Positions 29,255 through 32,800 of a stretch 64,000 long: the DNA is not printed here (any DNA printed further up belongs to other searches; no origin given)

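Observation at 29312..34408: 1698-aa secreted BNR-propeller / 3x DNRLRE(CBM96)-like / GH-like protein with Thr/Pro linkers; possible partner of the GT-C enzyme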

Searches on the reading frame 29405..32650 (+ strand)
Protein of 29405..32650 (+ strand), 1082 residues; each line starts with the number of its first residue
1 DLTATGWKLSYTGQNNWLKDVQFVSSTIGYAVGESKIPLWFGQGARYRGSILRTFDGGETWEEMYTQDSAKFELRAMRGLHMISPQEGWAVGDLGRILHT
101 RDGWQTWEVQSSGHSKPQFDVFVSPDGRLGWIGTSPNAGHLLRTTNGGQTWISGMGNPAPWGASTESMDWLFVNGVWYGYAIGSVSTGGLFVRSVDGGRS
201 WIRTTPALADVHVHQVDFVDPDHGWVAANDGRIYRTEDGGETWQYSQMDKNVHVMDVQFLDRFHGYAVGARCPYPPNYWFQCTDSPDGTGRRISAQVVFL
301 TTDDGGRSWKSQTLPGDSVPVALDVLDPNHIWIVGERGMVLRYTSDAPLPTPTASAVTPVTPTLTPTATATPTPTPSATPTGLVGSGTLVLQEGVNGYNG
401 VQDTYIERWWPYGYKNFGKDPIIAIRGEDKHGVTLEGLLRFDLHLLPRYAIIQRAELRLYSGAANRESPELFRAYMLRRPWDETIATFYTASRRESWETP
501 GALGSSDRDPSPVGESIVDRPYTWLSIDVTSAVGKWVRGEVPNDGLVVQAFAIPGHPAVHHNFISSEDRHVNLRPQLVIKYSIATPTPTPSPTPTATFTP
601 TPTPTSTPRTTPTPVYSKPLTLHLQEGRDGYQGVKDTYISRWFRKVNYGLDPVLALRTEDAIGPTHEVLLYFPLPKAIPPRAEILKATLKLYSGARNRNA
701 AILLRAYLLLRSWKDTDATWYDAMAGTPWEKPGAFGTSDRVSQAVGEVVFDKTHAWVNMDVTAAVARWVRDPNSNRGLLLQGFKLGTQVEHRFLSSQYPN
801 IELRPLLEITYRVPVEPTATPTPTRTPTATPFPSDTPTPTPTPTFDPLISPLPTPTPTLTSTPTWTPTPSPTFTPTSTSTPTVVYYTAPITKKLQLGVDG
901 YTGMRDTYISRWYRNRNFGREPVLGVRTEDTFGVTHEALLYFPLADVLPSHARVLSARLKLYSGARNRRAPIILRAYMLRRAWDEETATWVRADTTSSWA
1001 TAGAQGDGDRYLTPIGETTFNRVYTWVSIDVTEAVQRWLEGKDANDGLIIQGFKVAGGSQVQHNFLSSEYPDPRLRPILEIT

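Call 12: search_solved_structures(query=window:29405-32650:+, max_evalue=0.01)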
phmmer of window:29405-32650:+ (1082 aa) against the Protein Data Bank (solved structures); distinct sequences matched with E-value up to 0.01: 7.
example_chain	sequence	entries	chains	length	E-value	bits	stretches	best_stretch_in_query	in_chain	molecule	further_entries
8zvk_A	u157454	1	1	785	3.4e-13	51.4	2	807-889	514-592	AaBgIC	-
5oj3_A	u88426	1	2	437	4.6e-13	50.9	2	198-244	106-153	Photosystem II stability/assembly factor HCF136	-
2xbg_A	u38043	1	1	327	3.2e-11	44.8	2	79-153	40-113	YCF48-LIKE PROTEIN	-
5ojp_A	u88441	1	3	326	3.4e-11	44.7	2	80-153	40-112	Ycf48-like protein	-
5ojr_A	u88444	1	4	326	4.2e-11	44.4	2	80-153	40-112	Ycf48-like protein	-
5oj5_A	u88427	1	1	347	6.5e-11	43.8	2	80-153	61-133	Ycf48-like protein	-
8am5_S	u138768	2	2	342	7.2e-09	37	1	84-152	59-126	Photosystem II assembly lipoprotein Ycf48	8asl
